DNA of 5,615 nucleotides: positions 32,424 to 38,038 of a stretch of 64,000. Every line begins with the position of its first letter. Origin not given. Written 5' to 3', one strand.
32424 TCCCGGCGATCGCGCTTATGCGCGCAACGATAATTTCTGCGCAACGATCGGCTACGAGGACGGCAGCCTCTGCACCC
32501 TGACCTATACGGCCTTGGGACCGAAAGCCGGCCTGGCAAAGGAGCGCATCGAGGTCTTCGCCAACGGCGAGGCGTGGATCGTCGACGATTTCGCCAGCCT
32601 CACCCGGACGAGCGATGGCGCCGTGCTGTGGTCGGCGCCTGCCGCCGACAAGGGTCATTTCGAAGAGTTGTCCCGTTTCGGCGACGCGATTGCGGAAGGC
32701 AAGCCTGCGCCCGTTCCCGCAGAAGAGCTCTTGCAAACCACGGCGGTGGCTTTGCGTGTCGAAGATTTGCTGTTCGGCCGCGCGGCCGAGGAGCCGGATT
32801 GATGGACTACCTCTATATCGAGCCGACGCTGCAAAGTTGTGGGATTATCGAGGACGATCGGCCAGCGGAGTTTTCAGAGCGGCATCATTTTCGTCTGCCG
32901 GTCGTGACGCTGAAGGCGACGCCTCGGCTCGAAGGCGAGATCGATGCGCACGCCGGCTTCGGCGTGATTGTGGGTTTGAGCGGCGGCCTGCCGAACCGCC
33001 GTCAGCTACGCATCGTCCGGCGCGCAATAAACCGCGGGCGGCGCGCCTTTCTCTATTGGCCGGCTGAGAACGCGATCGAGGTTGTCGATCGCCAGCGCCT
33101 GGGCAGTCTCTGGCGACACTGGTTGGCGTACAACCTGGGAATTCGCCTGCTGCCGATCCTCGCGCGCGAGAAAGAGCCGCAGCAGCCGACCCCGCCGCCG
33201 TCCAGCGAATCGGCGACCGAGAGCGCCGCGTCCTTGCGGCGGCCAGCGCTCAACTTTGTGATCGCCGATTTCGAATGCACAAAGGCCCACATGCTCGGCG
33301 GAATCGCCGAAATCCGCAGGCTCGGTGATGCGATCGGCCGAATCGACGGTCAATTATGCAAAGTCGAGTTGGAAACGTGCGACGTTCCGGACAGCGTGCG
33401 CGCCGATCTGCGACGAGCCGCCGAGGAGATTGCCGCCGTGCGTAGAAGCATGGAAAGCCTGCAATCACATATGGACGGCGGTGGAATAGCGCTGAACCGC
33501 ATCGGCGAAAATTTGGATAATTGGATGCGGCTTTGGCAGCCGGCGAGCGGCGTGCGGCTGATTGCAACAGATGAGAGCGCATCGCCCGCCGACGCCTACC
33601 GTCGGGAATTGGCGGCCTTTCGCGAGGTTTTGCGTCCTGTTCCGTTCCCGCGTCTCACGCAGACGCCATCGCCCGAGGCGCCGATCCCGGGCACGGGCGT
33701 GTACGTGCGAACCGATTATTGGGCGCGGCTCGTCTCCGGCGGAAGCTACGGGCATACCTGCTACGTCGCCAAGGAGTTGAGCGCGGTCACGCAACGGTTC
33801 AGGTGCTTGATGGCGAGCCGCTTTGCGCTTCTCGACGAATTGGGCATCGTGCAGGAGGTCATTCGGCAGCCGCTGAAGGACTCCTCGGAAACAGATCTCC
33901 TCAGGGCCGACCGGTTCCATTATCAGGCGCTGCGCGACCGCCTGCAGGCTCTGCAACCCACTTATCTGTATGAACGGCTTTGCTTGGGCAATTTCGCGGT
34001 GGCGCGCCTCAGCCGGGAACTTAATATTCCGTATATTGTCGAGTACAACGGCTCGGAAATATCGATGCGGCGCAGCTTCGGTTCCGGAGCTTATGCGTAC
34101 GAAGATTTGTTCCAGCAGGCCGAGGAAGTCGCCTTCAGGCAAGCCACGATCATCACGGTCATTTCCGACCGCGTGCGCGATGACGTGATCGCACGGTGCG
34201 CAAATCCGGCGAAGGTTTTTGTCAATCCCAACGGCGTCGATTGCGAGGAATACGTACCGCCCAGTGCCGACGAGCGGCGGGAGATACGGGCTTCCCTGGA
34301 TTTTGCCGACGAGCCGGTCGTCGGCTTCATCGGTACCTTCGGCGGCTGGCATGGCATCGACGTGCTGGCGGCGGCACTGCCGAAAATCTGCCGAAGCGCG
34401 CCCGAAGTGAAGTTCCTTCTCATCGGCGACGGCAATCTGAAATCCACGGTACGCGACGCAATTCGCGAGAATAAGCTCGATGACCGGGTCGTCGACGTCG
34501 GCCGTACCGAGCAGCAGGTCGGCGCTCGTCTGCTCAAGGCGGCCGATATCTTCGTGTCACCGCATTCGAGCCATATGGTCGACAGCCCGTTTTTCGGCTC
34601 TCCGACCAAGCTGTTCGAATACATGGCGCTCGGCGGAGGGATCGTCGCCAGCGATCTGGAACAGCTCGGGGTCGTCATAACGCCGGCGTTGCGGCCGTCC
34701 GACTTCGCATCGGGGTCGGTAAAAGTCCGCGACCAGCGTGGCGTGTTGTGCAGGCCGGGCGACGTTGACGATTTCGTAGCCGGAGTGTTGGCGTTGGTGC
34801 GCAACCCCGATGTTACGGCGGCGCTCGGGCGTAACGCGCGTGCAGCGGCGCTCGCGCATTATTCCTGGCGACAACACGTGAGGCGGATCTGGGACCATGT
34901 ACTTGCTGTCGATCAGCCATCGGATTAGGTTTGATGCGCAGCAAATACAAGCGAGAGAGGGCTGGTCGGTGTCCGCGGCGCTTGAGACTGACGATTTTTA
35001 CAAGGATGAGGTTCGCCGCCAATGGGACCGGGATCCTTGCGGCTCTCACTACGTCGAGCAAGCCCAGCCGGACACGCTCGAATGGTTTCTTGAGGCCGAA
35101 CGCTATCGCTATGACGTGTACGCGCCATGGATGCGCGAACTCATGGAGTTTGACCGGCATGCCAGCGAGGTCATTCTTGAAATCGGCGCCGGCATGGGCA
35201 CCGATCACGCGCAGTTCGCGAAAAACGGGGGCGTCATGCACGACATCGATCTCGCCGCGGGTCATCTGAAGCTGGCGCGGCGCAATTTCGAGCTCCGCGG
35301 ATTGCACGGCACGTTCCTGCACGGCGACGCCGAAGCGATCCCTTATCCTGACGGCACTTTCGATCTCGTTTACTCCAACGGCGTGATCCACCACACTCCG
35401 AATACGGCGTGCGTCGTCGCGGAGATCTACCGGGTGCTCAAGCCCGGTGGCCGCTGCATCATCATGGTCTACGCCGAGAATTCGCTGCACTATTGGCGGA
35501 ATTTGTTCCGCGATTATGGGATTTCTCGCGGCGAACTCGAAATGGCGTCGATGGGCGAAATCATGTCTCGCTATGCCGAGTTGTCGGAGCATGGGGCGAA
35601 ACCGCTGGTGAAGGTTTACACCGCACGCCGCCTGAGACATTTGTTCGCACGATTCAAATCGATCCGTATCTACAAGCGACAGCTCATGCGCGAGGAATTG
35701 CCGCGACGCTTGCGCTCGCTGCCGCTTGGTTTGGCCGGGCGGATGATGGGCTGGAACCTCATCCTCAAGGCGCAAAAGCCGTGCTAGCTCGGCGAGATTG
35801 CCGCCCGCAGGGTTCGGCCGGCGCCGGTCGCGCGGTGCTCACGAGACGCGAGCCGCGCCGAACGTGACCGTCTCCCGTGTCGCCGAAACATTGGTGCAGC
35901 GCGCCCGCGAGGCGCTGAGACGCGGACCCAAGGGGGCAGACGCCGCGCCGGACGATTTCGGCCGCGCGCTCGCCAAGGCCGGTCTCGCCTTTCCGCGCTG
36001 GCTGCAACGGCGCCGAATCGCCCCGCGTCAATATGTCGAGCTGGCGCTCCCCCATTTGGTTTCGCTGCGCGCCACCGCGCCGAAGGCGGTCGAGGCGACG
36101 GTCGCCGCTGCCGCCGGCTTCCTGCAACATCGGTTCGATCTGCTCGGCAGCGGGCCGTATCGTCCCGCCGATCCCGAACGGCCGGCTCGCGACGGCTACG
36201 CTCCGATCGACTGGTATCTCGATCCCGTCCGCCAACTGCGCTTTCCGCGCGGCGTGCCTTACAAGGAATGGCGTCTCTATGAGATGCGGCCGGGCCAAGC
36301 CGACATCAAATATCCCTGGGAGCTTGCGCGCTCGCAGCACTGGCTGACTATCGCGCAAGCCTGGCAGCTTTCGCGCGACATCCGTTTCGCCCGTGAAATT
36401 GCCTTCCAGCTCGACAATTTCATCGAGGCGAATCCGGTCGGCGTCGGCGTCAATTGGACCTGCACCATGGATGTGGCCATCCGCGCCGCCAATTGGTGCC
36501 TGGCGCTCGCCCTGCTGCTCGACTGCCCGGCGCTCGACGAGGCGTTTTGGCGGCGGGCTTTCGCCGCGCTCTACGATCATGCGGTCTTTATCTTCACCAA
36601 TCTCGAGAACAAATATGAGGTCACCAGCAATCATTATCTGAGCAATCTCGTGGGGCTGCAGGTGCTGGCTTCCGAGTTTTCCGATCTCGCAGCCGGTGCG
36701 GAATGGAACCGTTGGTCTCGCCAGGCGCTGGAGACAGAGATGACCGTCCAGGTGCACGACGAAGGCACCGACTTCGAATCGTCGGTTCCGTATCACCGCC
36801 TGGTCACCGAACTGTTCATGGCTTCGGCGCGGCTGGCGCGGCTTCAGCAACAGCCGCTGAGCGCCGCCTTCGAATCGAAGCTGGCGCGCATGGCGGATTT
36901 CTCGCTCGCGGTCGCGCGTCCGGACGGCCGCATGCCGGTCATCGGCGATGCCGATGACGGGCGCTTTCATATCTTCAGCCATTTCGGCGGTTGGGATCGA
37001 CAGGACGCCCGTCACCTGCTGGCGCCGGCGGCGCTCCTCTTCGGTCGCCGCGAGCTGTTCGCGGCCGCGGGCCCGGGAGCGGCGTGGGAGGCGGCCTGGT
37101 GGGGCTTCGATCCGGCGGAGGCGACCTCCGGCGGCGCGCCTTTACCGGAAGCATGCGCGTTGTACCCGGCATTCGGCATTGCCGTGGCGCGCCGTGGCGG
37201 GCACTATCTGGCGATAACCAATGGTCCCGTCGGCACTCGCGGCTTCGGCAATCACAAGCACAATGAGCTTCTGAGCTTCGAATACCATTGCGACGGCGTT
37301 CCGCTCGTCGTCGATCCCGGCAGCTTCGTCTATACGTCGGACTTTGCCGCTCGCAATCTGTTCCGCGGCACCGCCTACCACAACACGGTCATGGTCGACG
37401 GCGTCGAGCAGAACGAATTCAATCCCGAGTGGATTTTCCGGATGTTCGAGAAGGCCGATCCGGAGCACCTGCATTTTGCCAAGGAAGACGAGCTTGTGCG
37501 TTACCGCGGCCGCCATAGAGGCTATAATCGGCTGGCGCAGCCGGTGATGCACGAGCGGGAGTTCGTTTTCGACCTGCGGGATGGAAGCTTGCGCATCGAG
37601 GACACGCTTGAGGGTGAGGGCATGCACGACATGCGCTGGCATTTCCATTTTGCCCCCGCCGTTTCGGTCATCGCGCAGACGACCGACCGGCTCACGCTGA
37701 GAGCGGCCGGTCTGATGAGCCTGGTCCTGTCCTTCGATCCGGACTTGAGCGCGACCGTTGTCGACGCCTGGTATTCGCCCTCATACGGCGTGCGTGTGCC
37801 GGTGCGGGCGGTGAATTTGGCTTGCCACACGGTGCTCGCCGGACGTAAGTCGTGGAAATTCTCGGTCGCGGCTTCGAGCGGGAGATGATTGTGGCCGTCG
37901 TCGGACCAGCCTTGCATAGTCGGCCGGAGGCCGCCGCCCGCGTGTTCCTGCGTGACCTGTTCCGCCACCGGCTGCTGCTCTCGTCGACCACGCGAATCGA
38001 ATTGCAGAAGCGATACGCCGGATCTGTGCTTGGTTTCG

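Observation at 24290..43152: One ~100-aa module recurs in at least four different enzymes of the locus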

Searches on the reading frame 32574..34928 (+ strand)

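Call 17: search_protein_families(library=pfam, proteins=[window:32574-34928:+], max_evalue=0.001)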
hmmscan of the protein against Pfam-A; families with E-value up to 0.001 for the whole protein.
window:32574-34928:+ (784 aa): 5 families
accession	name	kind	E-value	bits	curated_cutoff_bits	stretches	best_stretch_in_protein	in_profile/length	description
PF13692.12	Glyco_trans_1_4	-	3.8e-18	66.6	27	1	580-744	1-142/142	Glycosyl transferases group 1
PF00534.26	Glycos_transf_1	-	7.4e-17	61.9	26.4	1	568-756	2-170/172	Glycosyl transferases group 1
PF13439.12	Glyco_transf_4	-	4.8e-08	33.7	28.5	1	440-558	51-169/170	Glycosyltransferase Family 4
PF13524.12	Glyco_trans_1_2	-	4.3e-06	27.2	25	1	605-772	9-142/144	Glycosyl transferase-like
PF13579.12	Glyco_trans_4_4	-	8.2e-06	26.7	29.7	1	449-554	59-158/158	Glycosyl transferase 4-like domain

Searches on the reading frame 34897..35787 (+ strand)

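Call 17: search_protein_families(library=pfam, proteins=[window:34897-35787:+], max_evalue=0.001)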
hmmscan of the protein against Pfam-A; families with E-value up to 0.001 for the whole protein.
window:34897-35787:+ (296 aa): 7 families
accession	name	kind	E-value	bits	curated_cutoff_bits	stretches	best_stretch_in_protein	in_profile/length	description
PF08241.18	Methyltransf_11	-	3.9e-23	82.3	21.2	1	94-189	1-95/95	Methyltransferase domain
PF13649.12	Methyltransf_25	-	1.4e-20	74.2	27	1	93-185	1-97/97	Methyltransferase domain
PF13847.12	Methyltransf_31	-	9.2e-18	64.8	27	1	89-193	3-113/145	Methyltransferase domain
PF08242.18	Methyltransf_12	-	1.6e-13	51.6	30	1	94-187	1-98/98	Methyltransferase domain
PF13489.12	Methyltransf_23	-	2.3e-12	47.4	27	1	71-252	5-156/164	Methyltransferase domain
PF01209.24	Ubie_methyltran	-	8.6e-11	42.1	20.1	1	92-207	50-169/233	ubiE/COQ5 methyltransferase family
PF05175.20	MTS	-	8.4e-05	22.7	23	1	84-194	26-143/170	Methyltransferase small domain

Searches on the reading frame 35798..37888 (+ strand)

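Call 17: search_protein_families(library=pfam, proteins=[window:35798-37888:+], max_evalue=0.001)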
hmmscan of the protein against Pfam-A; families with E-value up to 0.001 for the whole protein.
window:35798-37888:+ (696 aa): 2 families
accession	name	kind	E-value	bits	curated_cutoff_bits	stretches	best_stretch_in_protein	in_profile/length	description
PF07940.18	Hepar_II_III_C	-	4e-39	135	24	1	453-673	6-222/237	Heparinase II/III-like, C-terminal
PF16889.11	Hepar_II_III_N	-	7.6e-29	101.6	22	1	60-389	26-317/340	Heparinase II/III N-terminus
